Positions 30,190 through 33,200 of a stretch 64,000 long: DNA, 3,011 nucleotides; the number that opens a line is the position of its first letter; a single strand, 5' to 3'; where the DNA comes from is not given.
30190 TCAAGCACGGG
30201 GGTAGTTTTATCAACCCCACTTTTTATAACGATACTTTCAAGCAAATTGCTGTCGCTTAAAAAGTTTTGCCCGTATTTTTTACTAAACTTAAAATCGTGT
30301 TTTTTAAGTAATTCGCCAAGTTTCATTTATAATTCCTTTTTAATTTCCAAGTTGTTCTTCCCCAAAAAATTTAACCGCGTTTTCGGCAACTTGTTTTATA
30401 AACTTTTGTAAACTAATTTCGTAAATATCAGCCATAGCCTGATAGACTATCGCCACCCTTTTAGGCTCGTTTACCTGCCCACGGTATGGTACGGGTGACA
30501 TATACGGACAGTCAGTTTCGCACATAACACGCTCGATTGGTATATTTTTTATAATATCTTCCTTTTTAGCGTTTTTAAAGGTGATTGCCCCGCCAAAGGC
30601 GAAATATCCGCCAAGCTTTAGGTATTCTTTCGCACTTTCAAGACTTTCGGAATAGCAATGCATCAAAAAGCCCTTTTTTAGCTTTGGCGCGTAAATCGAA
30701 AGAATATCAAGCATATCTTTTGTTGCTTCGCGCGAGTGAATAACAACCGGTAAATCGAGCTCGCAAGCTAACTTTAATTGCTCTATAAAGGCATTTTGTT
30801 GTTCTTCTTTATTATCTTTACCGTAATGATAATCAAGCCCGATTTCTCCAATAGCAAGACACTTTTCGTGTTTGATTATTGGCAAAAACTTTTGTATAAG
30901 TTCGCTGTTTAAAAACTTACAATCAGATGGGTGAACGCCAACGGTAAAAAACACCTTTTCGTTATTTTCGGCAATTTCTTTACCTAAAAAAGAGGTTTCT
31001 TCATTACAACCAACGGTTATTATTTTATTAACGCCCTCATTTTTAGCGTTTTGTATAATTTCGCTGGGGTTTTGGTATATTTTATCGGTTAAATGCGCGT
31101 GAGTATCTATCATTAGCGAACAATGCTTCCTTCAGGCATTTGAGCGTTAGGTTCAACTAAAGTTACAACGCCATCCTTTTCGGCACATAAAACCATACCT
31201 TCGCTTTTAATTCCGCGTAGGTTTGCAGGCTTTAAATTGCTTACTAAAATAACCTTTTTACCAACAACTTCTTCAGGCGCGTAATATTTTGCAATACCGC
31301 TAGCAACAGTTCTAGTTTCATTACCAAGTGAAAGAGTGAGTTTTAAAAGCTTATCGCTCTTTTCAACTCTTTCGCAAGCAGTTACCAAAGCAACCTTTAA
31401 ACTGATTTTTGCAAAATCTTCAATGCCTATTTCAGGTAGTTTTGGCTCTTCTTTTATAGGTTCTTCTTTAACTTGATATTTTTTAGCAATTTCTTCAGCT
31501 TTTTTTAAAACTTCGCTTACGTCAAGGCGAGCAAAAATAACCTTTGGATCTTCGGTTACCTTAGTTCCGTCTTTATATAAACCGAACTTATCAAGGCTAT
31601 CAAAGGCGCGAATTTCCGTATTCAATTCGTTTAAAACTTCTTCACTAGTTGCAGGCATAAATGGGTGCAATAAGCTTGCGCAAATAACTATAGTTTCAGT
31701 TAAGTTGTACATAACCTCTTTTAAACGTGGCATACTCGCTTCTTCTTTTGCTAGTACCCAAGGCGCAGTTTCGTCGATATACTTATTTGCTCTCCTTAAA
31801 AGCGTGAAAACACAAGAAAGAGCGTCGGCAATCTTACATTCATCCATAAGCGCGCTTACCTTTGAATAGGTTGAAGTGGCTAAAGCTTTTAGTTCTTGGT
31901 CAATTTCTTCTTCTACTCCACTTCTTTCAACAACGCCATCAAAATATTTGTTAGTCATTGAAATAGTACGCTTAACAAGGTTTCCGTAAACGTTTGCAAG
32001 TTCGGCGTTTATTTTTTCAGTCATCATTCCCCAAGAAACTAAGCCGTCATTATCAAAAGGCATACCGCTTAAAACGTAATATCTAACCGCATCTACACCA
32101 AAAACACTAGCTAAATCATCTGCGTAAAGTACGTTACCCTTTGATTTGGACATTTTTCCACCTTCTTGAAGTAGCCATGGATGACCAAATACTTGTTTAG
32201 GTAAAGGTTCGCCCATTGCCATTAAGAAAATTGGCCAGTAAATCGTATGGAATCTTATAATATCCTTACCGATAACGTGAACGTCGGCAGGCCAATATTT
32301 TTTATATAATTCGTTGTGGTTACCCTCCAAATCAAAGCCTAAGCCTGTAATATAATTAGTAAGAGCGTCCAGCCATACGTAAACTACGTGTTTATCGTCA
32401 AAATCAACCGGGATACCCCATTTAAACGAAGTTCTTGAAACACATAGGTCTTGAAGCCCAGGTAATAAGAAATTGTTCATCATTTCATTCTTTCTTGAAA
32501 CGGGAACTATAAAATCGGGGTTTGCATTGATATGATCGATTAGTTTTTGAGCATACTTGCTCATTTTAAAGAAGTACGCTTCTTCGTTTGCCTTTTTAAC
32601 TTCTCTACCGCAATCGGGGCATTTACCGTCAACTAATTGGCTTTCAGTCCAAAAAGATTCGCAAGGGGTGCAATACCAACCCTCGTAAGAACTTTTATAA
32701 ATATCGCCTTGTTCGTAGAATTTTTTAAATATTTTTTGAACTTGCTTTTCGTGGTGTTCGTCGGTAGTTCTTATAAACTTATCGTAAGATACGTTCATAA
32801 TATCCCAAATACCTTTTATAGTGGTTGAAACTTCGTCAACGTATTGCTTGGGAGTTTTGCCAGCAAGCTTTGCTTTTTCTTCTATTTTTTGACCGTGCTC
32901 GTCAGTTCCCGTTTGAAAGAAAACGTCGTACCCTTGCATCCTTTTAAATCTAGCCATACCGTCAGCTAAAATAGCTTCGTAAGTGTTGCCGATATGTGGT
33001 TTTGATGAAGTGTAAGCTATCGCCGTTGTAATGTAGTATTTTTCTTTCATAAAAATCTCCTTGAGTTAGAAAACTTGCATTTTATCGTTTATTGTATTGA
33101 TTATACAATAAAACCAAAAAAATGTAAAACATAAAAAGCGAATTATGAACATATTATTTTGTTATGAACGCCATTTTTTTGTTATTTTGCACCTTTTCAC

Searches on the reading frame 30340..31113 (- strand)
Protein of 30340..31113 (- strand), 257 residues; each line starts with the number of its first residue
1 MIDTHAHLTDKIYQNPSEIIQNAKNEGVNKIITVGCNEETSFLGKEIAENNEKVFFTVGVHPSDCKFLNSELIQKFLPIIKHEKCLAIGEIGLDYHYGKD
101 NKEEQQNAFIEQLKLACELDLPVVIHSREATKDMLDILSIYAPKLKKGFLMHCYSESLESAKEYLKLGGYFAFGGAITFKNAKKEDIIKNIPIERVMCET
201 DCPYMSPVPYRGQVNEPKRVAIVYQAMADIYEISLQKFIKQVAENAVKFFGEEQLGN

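Call 11: search_protein_families(library=ncbifam, proteins=[window:30340-31113:-])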
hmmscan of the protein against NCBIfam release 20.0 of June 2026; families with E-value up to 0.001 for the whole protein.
window:30340-31113:- (257 aa): 5 families
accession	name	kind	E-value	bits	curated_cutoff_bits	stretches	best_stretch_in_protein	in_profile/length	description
TIGR00010.1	TIGR00010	subfamily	1.2e-76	257.5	206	1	1-251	1-252/253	YchF/TatD family DNA exonuclease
NF008075.0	PRK10812.1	equivalog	7e-47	159.9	438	1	2-250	4-254/265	metal-dependent hydrolase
NF007745.0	PRK10425.1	equivalog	1.5e-36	125.9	395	1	1-251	1-257/260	3'-5' ssDNA/RNA exonuclease TatD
NF008522.0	PRK11449.1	equivalog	1.5e-33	116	481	1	1-250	5-256/259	metal-dependent hydrolase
NF041926.1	QatD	equivalog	2.3e-30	105.5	230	1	3-246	1-236/239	Qat anti-phage system TatD family nuclease QatD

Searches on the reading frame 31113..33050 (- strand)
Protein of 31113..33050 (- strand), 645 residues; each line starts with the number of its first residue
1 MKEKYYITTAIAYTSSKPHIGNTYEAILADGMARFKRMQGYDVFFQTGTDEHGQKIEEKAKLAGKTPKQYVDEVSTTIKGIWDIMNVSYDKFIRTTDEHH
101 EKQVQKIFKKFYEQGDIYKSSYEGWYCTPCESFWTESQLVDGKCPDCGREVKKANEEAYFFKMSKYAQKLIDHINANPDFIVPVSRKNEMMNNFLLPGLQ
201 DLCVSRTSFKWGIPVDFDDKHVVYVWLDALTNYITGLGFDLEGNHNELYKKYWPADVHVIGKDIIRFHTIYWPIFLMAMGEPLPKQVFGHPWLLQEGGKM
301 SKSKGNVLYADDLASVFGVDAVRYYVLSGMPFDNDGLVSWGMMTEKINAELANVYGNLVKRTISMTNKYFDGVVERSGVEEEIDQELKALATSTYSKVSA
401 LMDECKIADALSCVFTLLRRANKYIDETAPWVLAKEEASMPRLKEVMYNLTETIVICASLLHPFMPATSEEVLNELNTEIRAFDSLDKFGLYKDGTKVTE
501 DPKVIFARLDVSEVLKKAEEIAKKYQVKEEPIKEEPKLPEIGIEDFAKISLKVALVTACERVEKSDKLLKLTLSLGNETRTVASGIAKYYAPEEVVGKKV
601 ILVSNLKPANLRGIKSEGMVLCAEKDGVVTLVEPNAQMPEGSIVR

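Call 11: search_protein_families(library=ncbifam, proteins=[window:31113-33050:-])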
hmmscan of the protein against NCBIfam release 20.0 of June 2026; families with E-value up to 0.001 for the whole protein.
window:31113-33050:- (645 aa): 29 families (the best 25 are shown)
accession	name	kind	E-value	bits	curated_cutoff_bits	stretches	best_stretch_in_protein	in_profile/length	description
NF008900.0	PRK12267.1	equivalog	6.9e-271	900.4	598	1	2-644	3-647/648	methionine--tRNA ligase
TIGR00398.1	metG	equivalog_domain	1.3e-166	555.4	336.35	1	5-509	1-529/530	methionine--tRNA ligase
NF001100.0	PRK00133.1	equivalog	4.5e-150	501.4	587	2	155-644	186-675/676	methionine--tRNA ligase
NF008860.0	PRK11893.2-2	equivalog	1.6e-99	334.5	761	3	248-472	321-543/583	methionine--tRNA ligase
TIGR00399.1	metG_C_term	equivalog_domain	6.9e-41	139.3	116.65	1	516-644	8-138/139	methionine--tRNA ligase subunit beta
TIGR00422.1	valS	equivalog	1e-37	129.6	612.1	2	219-492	447-714/863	valine--tRNA ligase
NF009687.0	PRK13208.1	equivalog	3.4e-35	121.5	738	2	219-534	455-763/801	valine--tRNA ligase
TIGR00396.1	leuS_bact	equivalog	8.4e-34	116.8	548.4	2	2-176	28-206/843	leucine--tRNA ligase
NF004349.1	PRK05729.1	equivalog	1.1e-29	103.3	704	2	234-481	452-687/860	valine--tRNA ligase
NF008957.0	PRK12300.1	subfamily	3.8e-29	101.3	677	2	250-532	575-830/946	leucine--tRNA ligase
TIGR00392.1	ileS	equivalog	1.4e-27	96.3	621.4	2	221-480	534-793/861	isoleucine--tRNA ligase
NF008859.0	PRK11893.2-1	equivalog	3.4e-22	79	553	2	15-151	14-151/498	methionine--tRNA ligase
TIGR00395.1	leuS_arch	equivalog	2.8e-20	72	648.5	2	246-523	565-818/938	leucine--tRNA ligase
NF000540.1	alt_ValS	exception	6.1e-20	70.8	900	2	244-474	517-741/827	valine--tRNA ligase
NF007492.0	PRK10089.1-1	equivalog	1.4e-18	66.8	150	1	541-642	4-107/110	tRNA-binding protein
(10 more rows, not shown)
